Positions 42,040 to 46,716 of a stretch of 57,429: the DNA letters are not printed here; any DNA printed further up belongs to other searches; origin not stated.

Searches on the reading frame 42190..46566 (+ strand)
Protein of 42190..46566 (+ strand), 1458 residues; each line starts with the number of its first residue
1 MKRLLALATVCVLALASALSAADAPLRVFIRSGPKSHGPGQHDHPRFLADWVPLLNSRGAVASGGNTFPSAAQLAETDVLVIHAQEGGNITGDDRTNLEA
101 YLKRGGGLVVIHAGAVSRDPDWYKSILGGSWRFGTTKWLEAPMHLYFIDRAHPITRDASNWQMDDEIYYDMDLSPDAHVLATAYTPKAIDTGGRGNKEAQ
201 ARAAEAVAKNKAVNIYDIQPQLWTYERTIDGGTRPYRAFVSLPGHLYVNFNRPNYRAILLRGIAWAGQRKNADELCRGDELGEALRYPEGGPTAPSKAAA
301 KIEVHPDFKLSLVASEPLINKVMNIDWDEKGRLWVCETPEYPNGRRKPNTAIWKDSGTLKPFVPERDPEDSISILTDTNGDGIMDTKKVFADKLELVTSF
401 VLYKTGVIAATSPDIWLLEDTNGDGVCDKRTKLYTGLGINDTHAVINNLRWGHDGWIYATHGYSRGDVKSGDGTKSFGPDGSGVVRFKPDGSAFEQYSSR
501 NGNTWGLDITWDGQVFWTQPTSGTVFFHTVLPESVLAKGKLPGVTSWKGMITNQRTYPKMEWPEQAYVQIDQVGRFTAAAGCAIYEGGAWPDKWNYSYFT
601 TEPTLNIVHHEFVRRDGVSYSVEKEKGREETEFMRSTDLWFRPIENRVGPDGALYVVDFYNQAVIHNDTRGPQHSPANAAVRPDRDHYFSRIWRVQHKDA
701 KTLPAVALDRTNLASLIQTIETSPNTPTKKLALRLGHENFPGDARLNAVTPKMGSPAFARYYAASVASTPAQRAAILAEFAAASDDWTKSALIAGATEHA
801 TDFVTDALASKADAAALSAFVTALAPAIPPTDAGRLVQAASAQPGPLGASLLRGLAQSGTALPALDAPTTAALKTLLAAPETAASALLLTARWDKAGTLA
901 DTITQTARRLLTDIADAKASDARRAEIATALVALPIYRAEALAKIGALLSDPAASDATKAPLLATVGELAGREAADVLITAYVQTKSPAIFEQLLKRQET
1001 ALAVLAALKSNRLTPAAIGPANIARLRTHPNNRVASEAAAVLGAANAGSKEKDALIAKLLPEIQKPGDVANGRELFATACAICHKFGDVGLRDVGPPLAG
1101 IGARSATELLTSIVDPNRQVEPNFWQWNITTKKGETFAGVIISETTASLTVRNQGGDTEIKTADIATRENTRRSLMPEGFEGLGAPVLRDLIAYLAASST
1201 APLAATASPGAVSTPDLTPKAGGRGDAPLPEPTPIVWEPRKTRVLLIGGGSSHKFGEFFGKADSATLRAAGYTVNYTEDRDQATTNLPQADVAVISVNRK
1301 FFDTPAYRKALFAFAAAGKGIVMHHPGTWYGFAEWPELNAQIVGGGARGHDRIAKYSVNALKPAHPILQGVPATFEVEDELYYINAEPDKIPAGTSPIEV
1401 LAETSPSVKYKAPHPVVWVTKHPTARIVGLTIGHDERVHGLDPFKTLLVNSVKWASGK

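Call 67: search_protein_families(library=pfam, max_evalue=0.0001, proteins=[window:42190-46566:+])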
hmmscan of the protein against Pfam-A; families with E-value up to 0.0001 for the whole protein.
window:42190-46566:+ (1458 aa): 3 families
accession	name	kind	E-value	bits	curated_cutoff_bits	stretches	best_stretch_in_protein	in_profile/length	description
PF23500.1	DUF7133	-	1.2e-127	426.9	27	1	295-699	2-385/385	Domain of unknown function (DUF7133)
PF06283.17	ThuA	-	1.7e-49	169.3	33.4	2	68-266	43-209/209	Trehalose utilisation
PF00034.26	Cytochrom_C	-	5.1e-05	24.9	21.3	0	1069-1119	1-51/90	Cytochrome c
